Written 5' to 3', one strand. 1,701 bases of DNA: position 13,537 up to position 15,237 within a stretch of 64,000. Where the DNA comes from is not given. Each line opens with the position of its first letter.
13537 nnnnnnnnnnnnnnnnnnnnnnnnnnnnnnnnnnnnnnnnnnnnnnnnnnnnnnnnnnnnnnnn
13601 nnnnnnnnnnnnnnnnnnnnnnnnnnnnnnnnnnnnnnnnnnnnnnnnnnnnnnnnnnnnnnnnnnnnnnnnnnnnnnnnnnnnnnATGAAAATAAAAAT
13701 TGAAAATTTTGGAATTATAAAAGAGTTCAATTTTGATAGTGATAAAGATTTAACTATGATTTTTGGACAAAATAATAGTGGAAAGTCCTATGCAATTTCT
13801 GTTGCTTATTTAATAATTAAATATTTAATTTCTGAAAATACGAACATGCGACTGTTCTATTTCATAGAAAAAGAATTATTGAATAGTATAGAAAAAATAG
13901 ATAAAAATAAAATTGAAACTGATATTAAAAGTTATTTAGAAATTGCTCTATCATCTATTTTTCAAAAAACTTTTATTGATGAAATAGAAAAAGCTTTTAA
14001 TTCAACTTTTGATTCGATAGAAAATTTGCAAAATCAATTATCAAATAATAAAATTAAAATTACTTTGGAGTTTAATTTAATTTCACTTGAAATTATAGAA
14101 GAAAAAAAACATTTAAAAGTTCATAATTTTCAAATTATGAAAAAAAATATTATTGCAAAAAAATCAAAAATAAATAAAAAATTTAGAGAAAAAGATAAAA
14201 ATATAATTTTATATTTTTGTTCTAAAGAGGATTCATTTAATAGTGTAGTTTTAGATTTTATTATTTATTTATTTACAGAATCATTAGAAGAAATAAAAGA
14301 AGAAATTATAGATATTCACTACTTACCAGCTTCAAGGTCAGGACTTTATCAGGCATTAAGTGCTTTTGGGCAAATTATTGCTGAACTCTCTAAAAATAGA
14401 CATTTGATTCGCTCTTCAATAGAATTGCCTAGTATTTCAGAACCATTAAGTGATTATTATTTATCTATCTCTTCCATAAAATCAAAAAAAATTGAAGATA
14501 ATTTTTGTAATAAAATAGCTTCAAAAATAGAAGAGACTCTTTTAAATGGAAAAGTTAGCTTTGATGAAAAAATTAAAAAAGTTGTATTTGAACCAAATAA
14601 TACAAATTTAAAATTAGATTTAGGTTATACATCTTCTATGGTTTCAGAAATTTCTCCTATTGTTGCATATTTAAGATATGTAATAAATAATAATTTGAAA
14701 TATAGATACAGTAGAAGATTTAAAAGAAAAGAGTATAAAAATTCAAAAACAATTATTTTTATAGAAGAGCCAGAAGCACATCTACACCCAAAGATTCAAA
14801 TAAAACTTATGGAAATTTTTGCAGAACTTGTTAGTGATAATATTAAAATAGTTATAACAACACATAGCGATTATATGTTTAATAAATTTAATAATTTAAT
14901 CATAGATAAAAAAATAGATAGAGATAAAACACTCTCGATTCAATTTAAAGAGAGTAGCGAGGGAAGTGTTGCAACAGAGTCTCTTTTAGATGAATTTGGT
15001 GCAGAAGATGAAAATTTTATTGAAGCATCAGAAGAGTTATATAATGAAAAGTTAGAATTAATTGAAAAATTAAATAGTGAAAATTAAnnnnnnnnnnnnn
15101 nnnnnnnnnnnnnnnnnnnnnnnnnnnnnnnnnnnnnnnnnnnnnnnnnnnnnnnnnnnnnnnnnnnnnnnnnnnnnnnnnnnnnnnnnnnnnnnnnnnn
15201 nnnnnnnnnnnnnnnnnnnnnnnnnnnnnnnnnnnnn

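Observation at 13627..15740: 2,063-bp insertion between tlyA and ribF bounded by a 51-bp direct repeat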

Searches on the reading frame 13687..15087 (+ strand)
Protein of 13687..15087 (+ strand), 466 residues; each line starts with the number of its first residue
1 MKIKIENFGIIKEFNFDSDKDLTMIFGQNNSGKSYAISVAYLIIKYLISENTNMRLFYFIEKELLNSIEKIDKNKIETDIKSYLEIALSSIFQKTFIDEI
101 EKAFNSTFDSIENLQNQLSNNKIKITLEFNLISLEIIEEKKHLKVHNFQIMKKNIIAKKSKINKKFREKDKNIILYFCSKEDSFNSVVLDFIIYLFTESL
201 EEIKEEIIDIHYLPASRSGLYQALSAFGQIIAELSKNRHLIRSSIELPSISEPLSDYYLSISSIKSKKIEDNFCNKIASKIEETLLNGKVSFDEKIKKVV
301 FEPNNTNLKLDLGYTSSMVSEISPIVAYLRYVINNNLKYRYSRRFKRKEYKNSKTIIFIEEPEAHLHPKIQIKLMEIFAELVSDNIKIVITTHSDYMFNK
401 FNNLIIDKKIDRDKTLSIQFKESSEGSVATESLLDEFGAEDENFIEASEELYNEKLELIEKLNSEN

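Call 4: search_protein_families(library=pfam, proteins=[window:13687-15087:+], max_evalue=0.1)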
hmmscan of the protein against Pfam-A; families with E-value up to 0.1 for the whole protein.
window:13687-15087:+ (466 aa): 3 families
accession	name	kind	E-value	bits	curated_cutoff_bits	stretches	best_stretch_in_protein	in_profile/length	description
PF13175.12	AAA_15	-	3.5e-25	89.8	32.1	1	2-397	5-373/374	AAA ATPase domain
PF13304.12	AAA_21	-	1.8e-15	58.2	27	1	353-397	257-302/304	AAA domain, putative AbiEii toxin, Type IV TA system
PF13514.12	AAA_27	-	0.014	15.4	22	1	3-53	6-58/206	AAA domain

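Call 5: search_protein_families(library=padloc, proteins=[window:13687-15087:+], max_evalue=1)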
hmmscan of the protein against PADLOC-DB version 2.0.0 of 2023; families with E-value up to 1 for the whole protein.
window:13687-15087:+ (466 aa): 82 families (the best 25 are shown)
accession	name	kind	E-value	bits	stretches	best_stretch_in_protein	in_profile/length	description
PDLC04033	PD-T4-4_A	-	2.5e-27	94.2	2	353-426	325-399/460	-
PDLC02979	AriA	-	5.7e-24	83.6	1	2-397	5-372/373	-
PDLC04664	PDC-M47A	-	4.4e-23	79.9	2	353-421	321-388/461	-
PDLC03878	NsnB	-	9.7e-21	72.9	1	2-430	4-314/345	-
PDLC04032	PD-T4-4_A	-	1.1e-18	65.4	2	349-415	342-408/474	-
PDLC04214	HEC-02A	-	4.6e-18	63.6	2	268-458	173-335/338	-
PDLC00063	GajA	-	8.3e-17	59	2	339-401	330-403/679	AAA ATPase domain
PDLC02980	AriA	-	2e-15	55.6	1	22-397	1-302/304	-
PDLC00083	GajA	-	1.1e-13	48.5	2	348-429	288-370/639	AAA ATPase domain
PDLC00096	GajA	-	1.3e-13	48.5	2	354-398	289-337/630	AAA ATPase domain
PDLC04707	PDC-M55A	-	2.3e-12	44.7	1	22-441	25-392/421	-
PDLC02358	Old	-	3.6e-12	43.9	2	347-415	278-349/578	Old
PDLC00091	GajA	-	3.9e-12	43.8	2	117-399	71-343/627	AAA ATPase domain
PDLC00298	PtuA1|PtuA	-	5.6e-12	43.4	2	275-415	211-341/423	AAA ATPase domain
PDLC04710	PDC-M56A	-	1e-11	42.5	2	349-400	236-287/382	-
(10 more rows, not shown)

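Call 33: search_protein_families(library=ncbifam, proteins=[window:13687-15087:+], max_evalue=0.1)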
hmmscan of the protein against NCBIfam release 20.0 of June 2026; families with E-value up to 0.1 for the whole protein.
window:13687-15087:+ (466 aa): 11 families
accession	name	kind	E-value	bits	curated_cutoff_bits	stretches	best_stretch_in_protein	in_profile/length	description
NF041760.1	PtuA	equivalog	4e-06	26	500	1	352-406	375-428/524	retron Ec78 anti-phage system effector ATPase PtuA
NF038234.1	retron_eff_Eco8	equivalog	2e-05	23.4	250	1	346-424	267-347/679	retron Eco8 family effector endonuclease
TIGR03608.1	L_ocin_972_ABC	subfamily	0.00012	21.6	254.85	1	354-405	153-204/206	putative bacteriocin export ABC transporter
NF047739.1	antiphage_MADS3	equivalog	0.0028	16.9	420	0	352-398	335-379/427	methylation-associated defense system AAA family ATPase MAD3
TIGR02673.1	FtsE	equivalog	0.0046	16.6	264.85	1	354-406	156-208/214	cell division ATP-binding protein FtsE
NF008338.0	PRK11124.1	equivalog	0.0063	16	369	1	355-400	161-206/242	arginine ABC transporter ATP-binding protein ArtP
NF010068.0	PRK13548.1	equivalog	0.0065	15.6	261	1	350-393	158-201/261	heme ABC transporter ATP-binding protein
NF010155.0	PRK13634.1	equivalog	0.01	15.1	413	1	356-395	166-206/290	energy-coupling factor ABC transporter ATP-binding protein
NF008121.0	PRK10869.1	equivalog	0.014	14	418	1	2-39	4-41/553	DNA repair protein RecN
TIGR01166.1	cbiO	subfamily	0.026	14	211.8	0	355-393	147-185/190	cobalt ABC transporter, ATP-binding protein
TIGR02857.1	CydD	equivalog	0.084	11.8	435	0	353-403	476-525/529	thiol reductant ABC exporter subunit CydD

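Call 44: search_solved_structures(query=window:13687-15084:+, max_evalue=0.01)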
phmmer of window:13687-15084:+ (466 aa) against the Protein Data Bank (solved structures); distinct sequences matched with E-value up to 0.01: 5.
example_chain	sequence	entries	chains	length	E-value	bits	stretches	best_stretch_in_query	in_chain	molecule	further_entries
6p74_A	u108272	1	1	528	0.0021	20.4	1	356-437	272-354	Putative ATP-dependent endonuclease of the OLD family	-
9vh1_D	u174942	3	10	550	0.0026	20.2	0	354-403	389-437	Retron Ec78 probable ATPase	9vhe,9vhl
9vkz_A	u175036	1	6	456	0.0033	19.8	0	354-401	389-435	Retron Ec78 probable ATPase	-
9kjx_B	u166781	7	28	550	0.006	19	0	354-402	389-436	AAA family ATPase | Retron I-A effector PtuA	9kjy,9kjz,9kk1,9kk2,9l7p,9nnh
9u9y_A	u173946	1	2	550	0.0065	18.8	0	354-402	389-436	AAA family ATPase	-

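Call 72: search_dna_similar(query=window:13687-15084:+, collection=plasmids, mode=protein, max_evalue=0.00001, max_rows=12)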
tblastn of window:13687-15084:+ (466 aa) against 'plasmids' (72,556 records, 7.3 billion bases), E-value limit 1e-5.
Records with a match: 35; places in all: 35; records where one place covers at least 80% of the query: 0.
Best place of each record, by identity: <60% 35.
By first word of the organism name: Klebsiella 12; Enterococcus 10; Escherichia 7; Bacillus 2; Bernardetia 1; Acetobacter 1; Annamia 1; Rhodococcus 1.
By predicted mobility (MOB-suite, as given by PLSDB): non-mobilizable 17; conjugative 15; mobilizable 3.
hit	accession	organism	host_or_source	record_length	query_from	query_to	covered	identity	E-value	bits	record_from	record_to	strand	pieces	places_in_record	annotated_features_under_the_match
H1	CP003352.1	Enterococcus faecium Aus0004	Homo sapiens,blood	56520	234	407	37%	27.0%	1e-6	59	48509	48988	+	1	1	hypothetical protein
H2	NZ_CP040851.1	Enterococcus faecium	chicken,young chicken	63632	234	407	37%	27.0%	1e-6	59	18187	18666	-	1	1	AAA family ATPase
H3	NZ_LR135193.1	Enterococcus faecium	-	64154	234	407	37%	27.0%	1e-6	59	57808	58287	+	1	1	AAA family ATPase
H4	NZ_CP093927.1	Enterococcus hirae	swine,water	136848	234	407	37%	27.0%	1e-6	59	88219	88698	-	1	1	AAA family ATPase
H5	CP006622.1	Enterococcus faecium Aus0085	-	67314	234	407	37%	27.0%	1e-6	59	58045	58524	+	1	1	hypothetical protein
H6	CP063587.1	Enterococcus faecium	Homo sapiens,rectal swab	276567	234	407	37%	27.0%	2e-6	59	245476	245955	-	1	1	none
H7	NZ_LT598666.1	Enterococcus faecium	Homo sapiens,clinical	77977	234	407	37%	27.0%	2e-6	58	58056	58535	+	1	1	AAA family ATPase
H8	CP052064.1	Bacillus thuringiensis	soil sample,soil sample from Harissa ...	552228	272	416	31%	32.0%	3e-7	61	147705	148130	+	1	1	AAA family ATPase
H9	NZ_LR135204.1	Enterococcus faecium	-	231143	234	407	37%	26.4%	2e-6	59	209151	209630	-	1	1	none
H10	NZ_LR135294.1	Enterococcus faecium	-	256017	234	407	37%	26.4%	2e-6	58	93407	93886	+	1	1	AAA family ATPase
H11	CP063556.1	Enterococcus faecium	Homo sapiens,rectal swab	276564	234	407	37%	26.4%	2e-6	58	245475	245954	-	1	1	none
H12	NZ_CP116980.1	Escherichia coli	Sus scrofa,whole genome,feces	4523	350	449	21%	35.0%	4e-7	61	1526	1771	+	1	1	AAA family ATPase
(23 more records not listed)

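Call 73: search_dna_similar(query=window:13687-15084:+, collection=phages, mode=protein, max_evalue=0.00001, max_rows=8)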
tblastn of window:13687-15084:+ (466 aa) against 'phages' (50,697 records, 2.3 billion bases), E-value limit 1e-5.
No match.

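Call 85: predict_structure(protein=window:13687-15084:+)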
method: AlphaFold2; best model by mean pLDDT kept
length: 466 residues; sequences in the alignment: 1
mean_pLDDT: 36.4   pTM: 0.22
mean pLDDT of the five models: 36.4, 32.4, 32.0, 31.8, 28.4
residues with pLDDT >= 90: 0; 70-90: 0; 50-70: 19; < 50: 447
segments of 3 or more residues with pLDDT < 50: 1-399, 412-452, 463-466
pLDDT, mean of each block of 10 residues (from residue 1): 32 40 36 35 37 35 38 35 33 33 30 30 25 27 27 24 31 35 38 40 40 39 42 40 32 30 35 44 40 37 34 33 31 28 28 37 39 47 45 46 51 45 34 38 39 54 49
secondary structure, 60 per line:
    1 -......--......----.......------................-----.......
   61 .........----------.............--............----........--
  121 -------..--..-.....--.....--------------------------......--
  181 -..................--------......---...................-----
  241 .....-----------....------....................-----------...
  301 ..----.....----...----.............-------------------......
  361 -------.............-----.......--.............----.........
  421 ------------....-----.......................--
elements in order: E2-7 E10-15 H20-26 H33-48 H54-69 H80-92 H95-106 H111-118 E135-139 E142-146 E173-178 H182-199 E208-213 H217-235 E241-245 E257-260 H267-286 E298-302 E307-311 H323-335 E355-360 H368-380 E386-392 H395-407 H412-415 E416-420 H433-436 H442-464
